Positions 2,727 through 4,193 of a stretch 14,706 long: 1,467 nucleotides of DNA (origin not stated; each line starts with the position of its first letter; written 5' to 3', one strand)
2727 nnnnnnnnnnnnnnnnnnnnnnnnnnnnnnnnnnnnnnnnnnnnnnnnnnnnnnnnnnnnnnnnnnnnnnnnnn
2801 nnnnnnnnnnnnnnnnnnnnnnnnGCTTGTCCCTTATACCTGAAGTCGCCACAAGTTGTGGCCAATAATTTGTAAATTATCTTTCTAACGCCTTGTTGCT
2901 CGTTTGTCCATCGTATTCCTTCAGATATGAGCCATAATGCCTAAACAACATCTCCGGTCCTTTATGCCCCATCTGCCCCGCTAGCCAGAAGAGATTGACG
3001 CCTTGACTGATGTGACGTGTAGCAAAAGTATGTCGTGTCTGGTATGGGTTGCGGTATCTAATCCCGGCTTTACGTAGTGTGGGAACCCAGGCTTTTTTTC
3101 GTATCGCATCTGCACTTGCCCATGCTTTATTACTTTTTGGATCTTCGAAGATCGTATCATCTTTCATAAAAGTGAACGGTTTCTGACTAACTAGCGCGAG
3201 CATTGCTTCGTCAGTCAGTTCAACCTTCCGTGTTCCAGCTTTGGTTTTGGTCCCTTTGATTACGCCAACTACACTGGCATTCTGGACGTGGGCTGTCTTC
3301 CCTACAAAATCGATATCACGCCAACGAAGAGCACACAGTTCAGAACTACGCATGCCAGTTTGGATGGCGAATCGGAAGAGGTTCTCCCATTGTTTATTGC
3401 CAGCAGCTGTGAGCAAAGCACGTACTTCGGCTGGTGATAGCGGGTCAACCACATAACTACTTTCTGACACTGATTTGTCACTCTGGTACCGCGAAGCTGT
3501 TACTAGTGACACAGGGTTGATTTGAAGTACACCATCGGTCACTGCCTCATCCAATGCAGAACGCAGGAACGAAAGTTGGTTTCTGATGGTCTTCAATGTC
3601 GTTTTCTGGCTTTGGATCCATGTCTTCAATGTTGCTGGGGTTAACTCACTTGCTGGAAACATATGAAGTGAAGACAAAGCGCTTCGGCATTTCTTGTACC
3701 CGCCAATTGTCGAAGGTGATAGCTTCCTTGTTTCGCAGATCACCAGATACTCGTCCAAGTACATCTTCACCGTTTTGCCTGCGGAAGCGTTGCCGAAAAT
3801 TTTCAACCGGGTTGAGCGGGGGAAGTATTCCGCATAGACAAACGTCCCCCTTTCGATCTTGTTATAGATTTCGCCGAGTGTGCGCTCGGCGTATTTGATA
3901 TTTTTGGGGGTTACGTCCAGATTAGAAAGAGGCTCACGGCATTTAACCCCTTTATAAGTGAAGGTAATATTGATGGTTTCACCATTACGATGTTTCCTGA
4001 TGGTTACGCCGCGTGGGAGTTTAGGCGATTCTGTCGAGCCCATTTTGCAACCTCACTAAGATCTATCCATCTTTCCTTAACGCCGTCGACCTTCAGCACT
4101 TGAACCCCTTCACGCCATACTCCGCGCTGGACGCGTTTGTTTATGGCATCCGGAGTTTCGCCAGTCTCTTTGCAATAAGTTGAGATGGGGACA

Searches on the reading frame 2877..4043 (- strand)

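Call 7: search_protein_families(library=pfam, proteins=[window:2877-4043:-], max_evalue=0.01)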
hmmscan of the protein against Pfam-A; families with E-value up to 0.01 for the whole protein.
window:2877-4043:- (388 aa): 3 families
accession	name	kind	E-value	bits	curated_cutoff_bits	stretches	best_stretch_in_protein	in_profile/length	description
PF12167.14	Arm-DNA-bind_2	-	2e-23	82.6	22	1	10-77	1-64/65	Arm DNA-binding domain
PF00589.27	Phage_integrase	-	3.4e-17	63.2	27.1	1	203-370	4-165/172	Phage integrase family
PF13102.12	Phage_int_SAM_5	-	0.00076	20.2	22.3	1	107-178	17-93/98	Phage integrase SAM-like domain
